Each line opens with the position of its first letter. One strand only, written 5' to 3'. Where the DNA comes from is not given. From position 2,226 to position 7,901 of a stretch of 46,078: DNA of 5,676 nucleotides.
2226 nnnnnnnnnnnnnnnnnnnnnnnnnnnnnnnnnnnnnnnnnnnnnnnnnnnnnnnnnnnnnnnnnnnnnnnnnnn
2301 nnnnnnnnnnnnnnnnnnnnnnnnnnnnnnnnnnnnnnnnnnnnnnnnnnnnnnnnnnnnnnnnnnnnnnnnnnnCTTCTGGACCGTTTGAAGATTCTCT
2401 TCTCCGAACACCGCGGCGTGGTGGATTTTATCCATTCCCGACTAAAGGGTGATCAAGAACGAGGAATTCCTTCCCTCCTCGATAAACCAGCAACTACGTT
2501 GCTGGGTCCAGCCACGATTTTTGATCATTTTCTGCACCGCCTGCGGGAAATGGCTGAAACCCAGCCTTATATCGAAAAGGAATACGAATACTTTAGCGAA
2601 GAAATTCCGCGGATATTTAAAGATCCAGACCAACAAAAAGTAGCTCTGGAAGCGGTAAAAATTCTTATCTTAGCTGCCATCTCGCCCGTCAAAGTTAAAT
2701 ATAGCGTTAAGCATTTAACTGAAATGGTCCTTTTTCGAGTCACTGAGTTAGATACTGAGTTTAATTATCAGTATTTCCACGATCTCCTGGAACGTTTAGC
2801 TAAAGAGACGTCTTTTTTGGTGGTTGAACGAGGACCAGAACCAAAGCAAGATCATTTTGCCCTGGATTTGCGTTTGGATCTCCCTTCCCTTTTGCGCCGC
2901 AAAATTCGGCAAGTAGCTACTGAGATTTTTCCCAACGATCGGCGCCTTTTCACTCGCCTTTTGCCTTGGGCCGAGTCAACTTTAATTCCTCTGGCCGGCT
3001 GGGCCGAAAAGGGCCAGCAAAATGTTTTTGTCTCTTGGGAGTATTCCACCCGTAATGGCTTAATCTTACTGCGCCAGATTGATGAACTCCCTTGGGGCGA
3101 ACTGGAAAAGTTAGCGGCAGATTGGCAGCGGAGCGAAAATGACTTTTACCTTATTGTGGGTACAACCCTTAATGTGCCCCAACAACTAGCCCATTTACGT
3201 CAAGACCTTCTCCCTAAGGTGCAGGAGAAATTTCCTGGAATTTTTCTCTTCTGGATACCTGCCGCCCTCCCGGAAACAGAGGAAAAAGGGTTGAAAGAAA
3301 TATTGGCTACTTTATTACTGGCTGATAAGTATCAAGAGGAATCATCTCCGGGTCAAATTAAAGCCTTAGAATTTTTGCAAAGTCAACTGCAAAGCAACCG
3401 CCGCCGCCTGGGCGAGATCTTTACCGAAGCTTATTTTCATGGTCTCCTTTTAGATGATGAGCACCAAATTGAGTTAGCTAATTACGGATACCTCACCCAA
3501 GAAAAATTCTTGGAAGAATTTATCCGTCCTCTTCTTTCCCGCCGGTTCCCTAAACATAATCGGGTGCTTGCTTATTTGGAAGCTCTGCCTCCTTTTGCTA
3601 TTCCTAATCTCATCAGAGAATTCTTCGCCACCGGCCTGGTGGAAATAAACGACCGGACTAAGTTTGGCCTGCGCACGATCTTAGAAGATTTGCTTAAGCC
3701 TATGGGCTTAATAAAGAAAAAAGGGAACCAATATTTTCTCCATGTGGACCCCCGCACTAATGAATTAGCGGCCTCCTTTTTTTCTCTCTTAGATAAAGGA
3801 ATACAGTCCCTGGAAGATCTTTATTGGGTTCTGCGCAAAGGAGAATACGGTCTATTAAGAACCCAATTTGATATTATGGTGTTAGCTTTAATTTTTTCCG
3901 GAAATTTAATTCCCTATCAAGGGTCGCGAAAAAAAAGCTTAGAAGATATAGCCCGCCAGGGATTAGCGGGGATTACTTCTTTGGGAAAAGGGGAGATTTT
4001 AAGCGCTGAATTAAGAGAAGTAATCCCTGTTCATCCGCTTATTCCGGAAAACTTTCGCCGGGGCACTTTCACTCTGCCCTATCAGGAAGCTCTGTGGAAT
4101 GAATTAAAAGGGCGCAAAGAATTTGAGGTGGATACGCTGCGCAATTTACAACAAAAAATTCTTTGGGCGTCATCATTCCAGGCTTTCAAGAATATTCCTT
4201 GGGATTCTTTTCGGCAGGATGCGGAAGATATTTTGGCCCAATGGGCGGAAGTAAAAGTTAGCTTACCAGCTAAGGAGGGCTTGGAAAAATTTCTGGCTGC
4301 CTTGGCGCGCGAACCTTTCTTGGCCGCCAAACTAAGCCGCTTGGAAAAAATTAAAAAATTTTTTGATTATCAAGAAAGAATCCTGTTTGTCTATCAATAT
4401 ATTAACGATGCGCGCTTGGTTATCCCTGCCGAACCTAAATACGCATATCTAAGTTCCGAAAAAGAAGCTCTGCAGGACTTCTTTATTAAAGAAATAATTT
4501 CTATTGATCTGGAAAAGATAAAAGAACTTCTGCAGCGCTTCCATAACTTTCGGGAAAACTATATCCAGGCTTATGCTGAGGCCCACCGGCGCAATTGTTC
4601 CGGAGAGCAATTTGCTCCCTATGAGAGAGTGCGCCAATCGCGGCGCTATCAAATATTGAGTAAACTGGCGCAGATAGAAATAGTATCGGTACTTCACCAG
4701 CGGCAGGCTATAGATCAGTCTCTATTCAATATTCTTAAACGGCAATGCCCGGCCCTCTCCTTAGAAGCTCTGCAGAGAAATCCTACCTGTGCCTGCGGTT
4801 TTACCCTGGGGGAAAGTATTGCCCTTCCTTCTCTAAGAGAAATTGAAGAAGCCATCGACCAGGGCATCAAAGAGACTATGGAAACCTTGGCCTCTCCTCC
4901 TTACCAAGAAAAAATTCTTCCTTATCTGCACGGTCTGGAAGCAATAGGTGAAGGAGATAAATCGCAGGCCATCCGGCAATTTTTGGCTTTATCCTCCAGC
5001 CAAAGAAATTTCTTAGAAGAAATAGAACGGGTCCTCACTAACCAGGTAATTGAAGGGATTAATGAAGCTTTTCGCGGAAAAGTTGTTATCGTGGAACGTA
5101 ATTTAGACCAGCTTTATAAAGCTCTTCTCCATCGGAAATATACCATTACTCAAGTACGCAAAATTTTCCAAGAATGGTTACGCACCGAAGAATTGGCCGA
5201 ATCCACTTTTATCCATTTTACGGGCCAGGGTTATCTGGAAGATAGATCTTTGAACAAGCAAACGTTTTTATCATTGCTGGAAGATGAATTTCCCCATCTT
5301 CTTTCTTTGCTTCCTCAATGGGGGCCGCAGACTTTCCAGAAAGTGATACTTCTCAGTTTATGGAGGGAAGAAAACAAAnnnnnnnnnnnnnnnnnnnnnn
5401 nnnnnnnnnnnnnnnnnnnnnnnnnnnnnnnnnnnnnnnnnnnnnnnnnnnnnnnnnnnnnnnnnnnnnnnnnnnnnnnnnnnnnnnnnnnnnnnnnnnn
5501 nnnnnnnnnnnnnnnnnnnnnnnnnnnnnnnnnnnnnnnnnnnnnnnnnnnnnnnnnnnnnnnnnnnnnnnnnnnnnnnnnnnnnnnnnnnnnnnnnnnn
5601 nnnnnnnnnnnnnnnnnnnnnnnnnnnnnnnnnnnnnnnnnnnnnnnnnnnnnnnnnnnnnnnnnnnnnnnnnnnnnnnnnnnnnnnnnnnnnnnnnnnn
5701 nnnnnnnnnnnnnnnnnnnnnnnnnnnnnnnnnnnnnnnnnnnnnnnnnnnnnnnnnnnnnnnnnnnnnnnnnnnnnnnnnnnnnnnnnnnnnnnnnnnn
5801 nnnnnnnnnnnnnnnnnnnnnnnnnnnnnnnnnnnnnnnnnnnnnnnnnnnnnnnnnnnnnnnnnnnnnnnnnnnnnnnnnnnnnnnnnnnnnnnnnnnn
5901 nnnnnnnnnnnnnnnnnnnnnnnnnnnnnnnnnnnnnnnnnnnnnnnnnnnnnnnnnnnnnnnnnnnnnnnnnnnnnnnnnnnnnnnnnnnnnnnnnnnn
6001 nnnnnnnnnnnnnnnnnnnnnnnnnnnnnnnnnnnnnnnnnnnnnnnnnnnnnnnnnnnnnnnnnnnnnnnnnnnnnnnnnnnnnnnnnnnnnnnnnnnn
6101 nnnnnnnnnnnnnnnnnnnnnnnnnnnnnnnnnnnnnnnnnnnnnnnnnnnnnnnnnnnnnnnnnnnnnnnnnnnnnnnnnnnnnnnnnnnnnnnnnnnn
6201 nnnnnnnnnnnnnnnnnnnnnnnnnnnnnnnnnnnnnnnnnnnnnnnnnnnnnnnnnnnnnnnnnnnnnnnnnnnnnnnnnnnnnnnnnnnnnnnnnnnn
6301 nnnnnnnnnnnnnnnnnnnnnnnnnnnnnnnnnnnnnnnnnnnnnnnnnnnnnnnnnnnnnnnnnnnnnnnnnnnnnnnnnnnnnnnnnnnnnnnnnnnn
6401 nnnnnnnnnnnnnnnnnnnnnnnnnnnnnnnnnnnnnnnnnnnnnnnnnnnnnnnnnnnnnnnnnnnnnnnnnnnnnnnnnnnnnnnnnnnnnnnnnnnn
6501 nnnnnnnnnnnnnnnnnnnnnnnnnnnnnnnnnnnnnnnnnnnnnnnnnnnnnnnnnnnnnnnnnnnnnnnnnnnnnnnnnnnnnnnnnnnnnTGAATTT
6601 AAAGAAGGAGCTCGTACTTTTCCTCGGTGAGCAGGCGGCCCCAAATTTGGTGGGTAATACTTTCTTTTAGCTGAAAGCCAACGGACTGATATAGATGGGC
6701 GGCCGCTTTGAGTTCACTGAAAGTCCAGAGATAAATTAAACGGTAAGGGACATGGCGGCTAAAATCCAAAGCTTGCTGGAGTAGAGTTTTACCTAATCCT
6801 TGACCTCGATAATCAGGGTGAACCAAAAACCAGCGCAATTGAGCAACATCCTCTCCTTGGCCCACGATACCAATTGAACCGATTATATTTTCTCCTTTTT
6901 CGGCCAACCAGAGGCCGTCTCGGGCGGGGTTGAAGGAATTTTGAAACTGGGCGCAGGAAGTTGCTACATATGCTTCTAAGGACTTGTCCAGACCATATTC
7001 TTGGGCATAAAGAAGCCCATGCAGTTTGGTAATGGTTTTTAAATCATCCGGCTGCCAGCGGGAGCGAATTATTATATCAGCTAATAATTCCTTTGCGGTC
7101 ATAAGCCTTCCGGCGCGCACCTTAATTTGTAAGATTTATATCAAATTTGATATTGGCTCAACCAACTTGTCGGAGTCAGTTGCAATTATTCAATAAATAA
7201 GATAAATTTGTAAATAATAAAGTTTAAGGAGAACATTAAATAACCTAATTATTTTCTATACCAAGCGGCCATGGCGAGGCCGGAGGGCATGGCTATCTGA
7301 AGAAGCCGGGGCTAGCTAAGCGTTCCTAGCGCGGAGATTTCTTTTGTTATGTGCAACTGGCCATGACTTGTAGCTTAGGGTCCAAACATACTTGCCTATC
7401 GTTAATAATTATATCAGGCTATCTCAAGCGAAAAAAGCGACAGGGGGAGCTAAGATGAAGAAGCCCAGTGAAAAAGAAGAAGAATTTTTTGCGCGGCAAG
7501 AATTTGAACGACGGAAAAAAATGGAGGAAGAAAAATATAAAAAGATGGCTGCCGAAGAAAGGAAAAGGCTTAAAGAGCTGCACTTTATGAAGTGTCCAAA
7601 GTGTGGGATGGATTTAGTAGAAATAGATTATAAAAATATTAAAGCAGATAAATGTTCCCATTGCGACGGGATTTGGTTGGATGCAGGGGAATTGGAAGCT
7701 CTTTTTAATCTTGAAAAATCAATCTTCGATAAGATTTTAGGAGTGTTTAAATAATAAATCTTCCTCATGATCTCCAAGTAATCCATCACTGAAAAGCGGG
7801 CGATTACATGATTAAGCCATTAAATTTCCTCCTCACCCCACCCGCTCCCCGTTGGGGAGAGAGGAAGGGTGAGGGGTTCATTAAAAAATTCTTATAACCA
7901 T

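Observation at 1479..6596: BREX core in one polypeptide: BrxC/PglY-like ATPase fused to a PglZ domain, with no methyltransferase nearby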

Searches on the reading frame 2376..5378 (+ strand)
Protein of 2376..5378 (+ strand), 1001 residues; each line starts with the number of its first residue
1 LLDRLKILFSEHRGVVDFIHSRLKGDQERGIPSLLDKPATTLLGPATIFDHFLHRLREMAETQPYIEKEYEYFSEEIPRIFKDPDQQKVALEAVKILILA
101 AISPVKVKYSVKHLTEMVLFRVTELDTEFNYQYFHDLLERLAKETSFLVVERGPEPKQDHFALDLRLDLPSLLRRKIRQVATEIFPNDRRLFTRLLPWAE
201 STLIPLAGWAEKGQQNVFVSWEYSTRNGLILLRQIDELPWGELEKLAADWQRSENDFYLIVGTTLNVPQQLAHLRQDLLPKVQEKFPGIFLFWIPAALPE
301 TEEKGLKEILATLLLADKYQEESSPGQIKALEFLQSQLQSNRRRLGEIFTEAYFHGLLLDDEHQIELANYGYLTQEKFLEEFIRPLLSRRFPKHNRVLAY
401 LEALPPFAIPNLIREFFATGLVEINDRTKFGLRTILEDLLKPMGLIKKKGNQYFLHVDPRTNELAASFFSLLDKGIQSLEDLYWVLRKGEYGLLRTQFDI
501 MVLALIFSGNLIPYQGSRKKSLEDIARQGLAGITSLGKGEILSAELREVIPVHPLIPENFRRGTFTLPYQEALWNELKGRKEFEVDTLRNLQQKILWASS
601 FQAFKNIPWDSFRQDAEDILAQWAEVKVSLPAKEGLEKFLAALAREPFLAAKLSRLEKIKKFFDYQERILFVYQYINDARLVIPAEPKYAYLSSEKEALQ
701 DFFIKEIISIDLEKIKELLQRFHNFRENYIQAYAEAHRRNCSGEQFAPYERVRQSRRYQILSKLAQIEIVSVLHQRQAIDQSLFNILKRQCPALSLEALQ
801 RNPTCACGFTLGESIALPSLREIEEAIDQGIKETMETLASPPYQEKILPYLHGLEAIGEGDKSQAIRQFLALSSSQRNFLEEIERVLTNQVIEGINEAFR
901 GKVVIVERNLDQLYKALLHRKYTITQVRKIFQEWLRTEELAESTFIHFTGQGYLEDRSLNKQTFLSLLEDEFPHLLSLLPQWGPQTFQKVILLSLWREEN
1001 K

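Call 63: predict_structure(alignment_id=A3)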
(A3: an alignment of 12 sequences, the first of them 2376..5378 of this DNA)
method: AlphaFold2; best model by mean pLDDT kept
length: 1001 residues; sequences in the alignment: 12
mean_pLDDT: 73.3   pTM: 0.46
mean pLDDT of the five models: 73.3, 69.8, 68.2, 67.4, 66.8
residues with pLDDT >= 90: 38; 70-90: 651; 50-70: 203; < 50: 109
segments of 3 or more residues with pLDDT < 50: 10-17, 20-22, 28-32, 55-64, 120-125, 167-187, 200-202, 204-211, 937-945, 947-963, 998-1001
pLDDT, mean of each block of 10 residues (from residue 1): 51 46 48 52 57 48 53 69 75 76 64 70 57 80 71 78 58 38 43 55 47 71 80 83 86 85 78 87 81 77 72 73 64 80 72 73 63 68 80 75 68 83 73 82 85 81 86 86 89 87 87 86 82 84 79 83 72 86 88 88 85 89 83 84 82 87 87 89 85 89 77 88 92 85 80 83 75 68 80 82 84 77 81 81 77 71 82 78 83 77 52 55 59 55 46 31 51 65 66 54 32
secondary structure, 60 per line:
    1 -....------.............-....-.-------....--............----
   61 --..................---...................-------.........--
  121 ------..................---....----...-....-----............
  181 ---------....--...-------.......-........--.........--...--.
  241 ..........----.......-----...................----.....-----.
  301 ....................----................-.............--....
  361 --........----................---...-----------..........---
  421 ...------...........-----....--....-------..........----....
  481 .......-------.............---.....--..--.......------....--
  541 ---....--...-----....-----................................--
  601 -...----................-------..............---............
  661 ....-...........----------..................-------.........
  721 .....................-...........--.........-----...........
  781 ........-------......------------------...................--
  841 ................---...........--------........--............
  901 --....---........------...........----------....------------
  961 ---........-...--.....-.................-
elements in order (helices of 4 or more, strands of 3 or more residues): H2-5 H12-24 H39-42 H45-56 H63-80 H84-102 H111-118 H127-144 E148-151 E160-163 H169-180 H190-193 H206-212 E214-221 E224-232 H240-250 E255-261 H267-285 E290-294 H300-320 H325-340 H342-354 E357-360 E363-366 H367-370 H375-390 H408-417 E421-423 H430-440 E446-449 E452-455 H463-472 H479-487 H495-507 E511-515 H522-528 E535-538 H544-547 H558-561 H567-598 H609-624 H632-645 H649-664 H666-676 H687-704 H712-741 H743-753 H756-764 H770-788 H796-801 H820-838 H841-856 H860-870 H879-886 H889-900 E903-906 H910-917 H924-934 E945-948 H964-971 H978-982 H984-1000

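Call 66: fold_search(model_id=the predicted structure, library=pdb)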
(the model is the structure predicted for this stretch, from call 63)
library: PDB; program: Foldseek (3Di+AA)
matches with E <= 10: 128; with E <= 0.001: 0
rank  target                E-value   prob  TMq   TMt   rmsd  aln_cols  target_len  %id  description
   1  2ph7_B                1.9e-01  0.41  0.07  0.25  18.5       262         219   12  Crystal structure of AF2093 from Archaeoglobus fulgidus (released 2007-05-08)
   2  9ogb_A                2.3e-01  0.06  0.07  0.07  45.8      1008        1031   12  Cryo-EM structure of human exportin-1 conjugated with selinexor and bound to yeast RAN-GTP and human ASB8-ELOB/C (released 2025-11-26)
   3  7lhf_A                2.7e-01  0.04  0.07  0.04  56.6      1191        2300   11  Structure of full-length IP3R1 channel solubilized in LNMG & lipid in the apo-state (released 2021-06-02)
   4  8fd6                  4.0e-01  0.03  0.07  0.04  52.9      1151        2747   10  Engineered human dynein motor domain in the microtubule-unbound state in the buffer containing ATP-Vi (released 2023-06-21)
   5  2ph7_A                5.7e-01  0.20  0.06  0.23  18.2       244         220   11  Crystal structure of AF2093 from Archaeoglobus fulgidus (released 2007-05-08)
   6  9kus_A                6.0e-01  0.23  0.11  0.23  16.0       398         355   12  Cryo-EM structure of C-Methyltransferase from Rhododendron dauricum (released 2025-05-21)
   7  6bfi_B                6.0e-01  0.06  0.08  0.09  59.1      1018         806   11  Vinculin homolog in a sponge (phylum Porifera) reveals vertebrate-like cell adhesions involved in early multicellular  (released 2018-06-13)
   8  3s4w_A                7.1e-01  0.02  0.06  0.06  49.8      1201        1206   10  Structure of the FANCI-FANCD2 complex (released 2011-07-27)
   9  1tr2_B                1.1e+00  0.04  0.08  0.08  59.5      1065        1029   11  Crystal structure of human full-length vinculin (residues 1-1066) (released 2005-11-15)
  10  9gc3_A                1.1e+00  0.05  0.07  0.11  34.0       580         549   10  yeast TFIIIC TauB subcomplex bound to a tRNA gene (released 2024-11-27)
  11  9cax                  1.2e+00  0.06  0.06  0.10  39.1       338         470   12  Structure of human SLC2A9 transporter (released 2025-01-29)
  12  2dgj_B                1.5e+00  0.16  0.09  0.25  16.0       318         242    9  Crystal structure of EbhA (756-1003 domain) from Staphylococcus aureus (released 2007-03-20)
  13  7ktt                  1.6e+00  0.02  0.07  0.07  57.5      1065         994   10  Cryogenic electron microscopy model of full-length human metavinculin (released 2021-01-27)
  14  8ki7_A                1.7e+00  0.03  0.04  0.03  19.9       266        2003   14  Structure of Tomato spotted wilt virus L protein contained endoH domain binding to 3'5'vRNA (released 2024-09-25)
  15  5do0_B                1.9e+00  0.04  0.07  0.11  26.0       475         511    9  The structure of PKMT1 from Rickettsia prowazekii (released 2016-08-10)
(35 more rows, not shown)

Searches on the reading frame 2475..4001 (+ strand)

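Call 9: search_protein_families(library=pfam, proteins=[window:2475-4001:+], max_evalue=10)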
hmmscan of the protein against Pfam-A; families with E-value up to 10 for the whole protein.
window:2475-4001:+ (509 aa): 1 family
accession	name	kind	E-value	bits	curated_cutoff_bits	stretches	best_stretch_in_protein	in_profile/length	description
PF20824.2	Cmr2_hel_dom2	-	0.15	12.9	27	1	17-66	35-82/86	CRISPR RNA silencing complex Cmr2 subunit, second helical domain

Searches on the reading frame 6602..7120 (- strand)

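Call 3: search_protein_families(library=pfam, proteins=[window:6602-7120:-], max_evalue=0.1)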
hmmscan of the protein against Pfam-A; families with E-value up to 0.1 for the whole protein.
window:6602-7120:- (173 aa): 9 families
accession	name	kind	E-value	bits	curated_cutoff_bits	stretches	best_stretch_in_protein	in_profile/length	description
PF00583.31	Acetyltransf_1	-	2.4e-19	70.2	20.7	1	59-149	24-116/116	Acetyltransferase (GNAT) family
PF13508.13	Acetyltransf_7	-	1.3e-16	61.2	27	1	69-150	4-83/84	Acetyltransferase (GNAT) domain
PF13673.13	Acetyltransf_10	-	8.9e-11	42.3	23.6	1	57-152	20-110/128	Acetyltransferase (GNAT) domain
PF13302.13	Acetyltransf_3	-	7e-07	30.4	25.4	1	22-150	7-138/138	Acetyltransferase (GNAT) domain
PF14542.12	Acetyltransf_CG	-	8.1e-05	23.1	30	1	79-128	11-60/80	GCN5-related N-acetyl-transferase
PF13527.13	Acetyltransf_9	-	0.00011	22.7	25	1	89-150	69-125/127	Acetyltransferase (GNAT) domain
PF08445.16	FR47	-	0.0018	18.7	22.1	1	92-153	21-81/86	FR47-like protein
PF11673.13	DUF3269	-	0.089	13.6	25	0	25-46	47-68/73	Protein of unknown function (DUF3269)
PF17013.11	Acetyltransf_15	-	0.093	12.6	35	0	97-119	77-99/210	Putative acetyl-transferase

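Call 4: search_protein_families(library=padloc, proteins=[window:6602-7120:-], max_evalue=0.1)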
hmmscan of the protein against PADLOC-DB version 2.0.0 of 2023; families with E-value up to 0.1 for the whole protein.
window:6602-7120:- (173 aa): 1 family
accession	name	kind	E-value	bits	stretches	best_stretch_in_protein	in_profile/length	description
PDLC04421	PDC-M11A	-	0.0016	15.3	1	87-153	221-287/486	-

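Call 5: search_protein_families(library=ncbifam, proteins=[window:6602-7120:-], max_evalue=0.1)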
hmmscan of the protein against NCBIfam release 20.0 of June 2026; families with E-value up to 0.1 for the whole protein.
window:6602-7120:- (173 aa): 21 families
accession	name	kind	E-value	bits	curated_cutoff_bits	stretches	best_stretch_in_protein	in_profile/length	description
TIGR01575.1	rimI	equivalog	4.1e-11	43.2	86.4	1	50-152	12-115/132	ribosomal protein S18-alanine N-acetyltransferase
NF005840.0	PRK07757.1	equivalog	9e-09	35.4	154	1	70-161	44-132/153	N-acetyltransferase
NF040501.1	resist_ArsN2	equivalog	4.9e-07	29.4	125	1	69-151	25-103/133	arsenic resistance N-acetyltransferase ArsN2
NF005921.0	PRK07922.1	equivalog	2e-06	27.6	180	1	70-147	48-126/170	amino-acid N-acetyltransferase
NF040503.1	resist_ArsN1a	equivalog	2.1e-06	27.6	170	1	100-150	84-134/159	arsinothricin resistance N-acetyltransferase ArsN1 family A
NF000359.1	sat3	exception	8.7e-06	25.9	360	1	62-152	65-155/180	streptothricin N-acetyltransferase Sat3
TIGR03448.1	mycothiol_MshD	equivalog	8.3e-05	22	163.1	1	79-150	58-286/294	mycothiol synthase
NF002959.0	PRK03624.1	equivalog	0.00013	21.7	124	1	63-157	44-137/147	GNAT family acetyltransferase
NF007025.1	PRK09491.1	equivalog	0.0003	20.8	173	1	85-150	55-120/145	ribosomal protein S18-alanine N-acetyltransferase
NF011709.0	PRK15130.1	equivalog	0.00033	20.5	218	1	98-159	88-150/186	spermidine N1-acetyltransferase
NF007853.0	PRK10562.1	equivalog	0.00041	20.6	125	1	49-157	30-128/146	N-acetyltransferase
NF000360.1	sat4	exception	0.00082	19.5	380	1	70-152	74-156/180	streptothricin N-acetyltransferase Sat4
NF053587.1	SpmdActasePaiA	equivalog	0.0014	18.4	250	1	95-150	93-148/172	spermidine/spermine N(1)-acetyltransferase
TIGR03585.1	PseH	equivalog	0.0025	17.9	93.1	1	66-159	49-143/156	UDP-4-amino-4,6-dideoxy-N-acetyl-beta-L-altrosamine N-acetyltransferase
NF000487.1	stat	exception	0.003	17.1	420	1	100-151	112-163/189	streptothricin N-acetyltransferase STAT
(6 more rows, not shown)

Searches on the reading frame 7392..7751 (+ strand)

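Call 34: search_protein_families(library=pfam, proteins=[window:7392-7751:+], max_evalue=0.00001)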
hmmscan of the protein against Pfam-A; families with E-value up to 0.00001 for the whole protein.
window:7392-7751:+ (120 aa): 1 family
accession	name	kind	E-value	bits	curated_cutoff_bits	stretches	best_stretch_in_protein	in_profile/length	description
PF13453.11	Zn_ribbon_TFIIB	-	1.3e-15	56.9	22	1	67-105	1-39/41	Transcription factor zinc-finger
